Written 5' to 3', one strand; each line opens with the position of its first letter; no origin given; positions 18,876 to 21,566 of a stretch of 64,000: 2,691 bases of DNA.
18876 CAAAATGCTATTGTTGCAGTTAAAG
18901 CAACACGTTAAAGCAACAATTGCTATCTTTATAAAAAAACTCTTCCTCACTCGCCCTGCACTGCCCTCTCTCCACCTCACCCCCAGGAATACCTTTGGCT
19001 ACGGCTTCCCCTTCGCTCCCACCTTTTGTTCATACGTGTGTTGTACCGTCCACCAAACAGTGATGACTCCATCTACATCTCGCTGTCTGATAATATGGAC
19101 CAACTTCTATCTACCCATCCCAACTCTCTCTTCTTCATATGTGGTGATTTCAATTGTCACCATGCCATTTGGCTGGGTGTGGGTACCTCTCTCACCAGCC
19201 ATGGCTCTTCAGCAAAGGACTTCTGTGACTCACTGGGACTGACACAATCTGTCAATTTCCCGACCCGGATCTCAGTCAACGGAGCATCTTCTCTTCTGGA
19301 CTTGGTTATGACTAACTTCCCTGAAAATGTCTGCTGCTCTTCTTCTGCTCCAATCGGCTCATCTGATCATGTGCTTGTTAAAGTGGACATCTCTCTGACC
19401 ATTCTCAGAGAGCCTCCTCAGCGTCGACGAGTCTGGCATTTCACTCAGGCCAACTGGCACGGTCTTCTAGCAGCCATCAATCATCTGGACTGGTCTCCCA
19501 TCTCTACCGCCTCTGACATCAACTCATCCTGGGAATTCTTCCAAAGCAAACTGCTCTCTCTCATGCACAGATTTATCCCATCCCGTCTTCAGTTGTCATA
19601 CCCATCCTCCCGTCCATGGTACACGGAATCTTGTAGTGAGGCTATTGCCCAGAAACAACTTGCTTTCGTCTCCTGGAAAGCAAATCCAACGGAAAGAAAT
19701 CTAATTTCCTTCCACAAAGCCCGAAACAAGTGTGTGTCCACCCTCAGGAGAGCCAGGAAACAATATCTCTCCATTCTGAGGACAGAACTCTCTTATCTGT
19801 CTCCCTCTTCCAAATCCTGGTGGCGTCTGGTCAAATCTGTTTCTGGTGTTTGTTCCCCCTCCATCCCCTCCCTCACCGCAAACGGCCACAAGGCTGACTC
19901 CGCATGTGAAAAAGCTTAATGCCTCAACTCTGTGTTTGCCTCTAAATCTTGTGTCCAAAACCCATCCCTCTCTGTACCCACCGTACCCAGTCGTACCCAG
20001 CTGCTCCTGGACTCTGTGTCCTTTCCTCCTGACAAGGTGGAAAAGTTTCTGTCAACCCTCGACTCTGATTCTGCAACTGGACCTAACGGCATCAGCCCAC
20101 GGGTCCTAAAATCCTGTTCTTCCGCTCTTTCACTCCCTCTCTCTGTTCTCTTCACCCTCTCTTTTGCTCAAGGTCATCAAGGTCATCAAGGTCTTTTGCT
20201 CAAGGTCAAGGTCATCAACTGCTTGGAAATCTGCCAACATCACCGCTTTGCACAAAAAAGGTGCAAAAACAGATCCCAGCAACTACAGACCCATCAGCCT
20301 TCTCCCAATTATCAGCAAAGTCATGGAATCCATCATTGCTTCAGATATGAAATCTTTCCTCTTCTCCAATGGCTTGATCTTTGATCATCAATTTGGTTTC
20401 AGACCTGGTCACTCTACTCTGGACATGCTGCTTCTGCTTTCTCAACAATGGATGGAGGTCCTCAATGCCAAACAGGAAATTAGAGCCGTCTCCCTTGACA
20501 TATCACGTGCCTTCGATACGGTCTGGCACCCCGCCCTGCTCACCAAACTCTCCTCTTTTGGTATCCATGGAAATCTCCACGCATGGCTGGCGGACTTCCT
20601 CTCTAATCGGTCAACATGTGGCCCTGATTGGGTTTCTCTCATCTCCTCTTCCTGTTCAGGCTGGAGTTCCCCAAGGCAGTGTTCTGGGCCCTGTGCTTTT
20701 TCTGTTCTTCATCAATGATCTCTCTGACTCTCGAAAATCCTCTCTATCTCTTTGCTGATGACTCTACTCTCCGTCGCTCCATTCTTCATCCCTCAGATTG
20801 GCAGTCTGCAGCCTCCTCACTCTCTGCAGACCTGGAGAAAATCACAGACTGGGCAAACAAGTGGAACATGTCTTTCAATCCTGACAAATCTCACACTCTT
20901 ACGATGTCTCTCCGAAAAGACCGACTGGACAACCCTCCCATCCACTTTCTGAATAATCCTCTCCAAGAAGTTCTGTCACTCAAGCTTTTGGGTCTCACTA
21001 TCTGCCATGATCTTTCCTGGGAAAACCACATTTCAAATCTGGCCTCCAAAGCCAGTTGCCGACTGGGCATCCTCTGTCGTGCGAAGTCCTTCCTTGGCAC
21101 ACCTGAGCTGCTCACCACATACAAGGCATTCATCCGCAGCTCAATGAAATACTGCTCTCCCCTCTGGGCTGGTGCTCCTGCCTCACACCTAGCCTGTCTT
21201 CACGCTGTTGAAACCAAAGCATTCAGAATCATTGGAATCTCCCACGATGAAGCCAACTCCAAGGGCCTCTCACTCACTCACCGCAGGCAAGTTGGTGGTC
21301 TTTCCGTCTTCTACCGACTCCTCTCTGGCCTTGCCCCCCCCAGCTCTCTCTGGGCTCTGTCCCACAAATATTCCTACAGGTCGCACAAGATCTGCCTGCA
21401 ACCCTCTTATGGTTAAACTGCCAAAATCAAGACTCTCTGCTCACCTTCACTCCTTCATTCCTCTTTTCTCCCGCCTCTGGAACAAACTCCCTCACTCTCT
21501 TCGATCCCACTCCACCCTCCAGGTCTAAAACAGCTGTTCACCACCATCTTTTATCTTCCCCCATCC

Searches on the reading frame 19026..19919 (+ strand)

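Call 8: search_protein_families(library=pfam, proteins=[window:19026-19919:+], max_evalue=0.01)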
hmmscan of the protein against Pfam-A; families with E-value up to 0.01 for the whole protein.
window:19026-19919:+ (297 aa): 1 family
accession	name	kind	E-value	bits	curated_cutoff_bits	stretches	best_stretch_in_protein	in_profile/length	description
PF14529.12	Exo_endo_phos_2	-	5.9e-15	55.6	27.4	1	3-118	3-116/117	Endonuclease-reverse transcriptase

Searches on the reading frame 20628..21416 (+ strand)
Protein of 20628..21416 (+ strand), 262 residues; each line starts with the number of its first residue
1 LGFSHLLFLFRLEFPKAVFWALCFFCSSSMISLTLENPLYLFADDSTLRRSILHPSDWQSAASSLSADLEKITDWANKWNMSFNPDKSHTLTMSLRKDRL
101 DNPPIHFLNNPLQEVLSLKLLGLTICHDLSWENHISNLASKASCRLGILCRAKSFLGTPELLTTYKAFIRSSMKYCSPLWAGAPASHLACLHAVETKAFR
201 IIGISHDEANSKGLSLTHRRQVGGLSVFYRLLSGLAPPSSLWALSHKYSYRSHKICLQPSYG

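Call 8: search_protein_families(library=pfam, proteins=[window:20628-21416:+], max_evalue=0.01)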
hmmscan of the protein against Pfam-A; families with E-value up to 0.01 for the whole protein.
window:20628-21416:+ (262 aa): 1 family
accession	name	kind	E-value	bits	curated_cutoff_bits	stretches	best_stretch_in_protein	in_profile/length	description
PF00078.32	RVT_1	-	0.00084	19.5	29.6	1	34-124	144-204/205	Reverse transcriptase (RNA-dependent DNA polymerase)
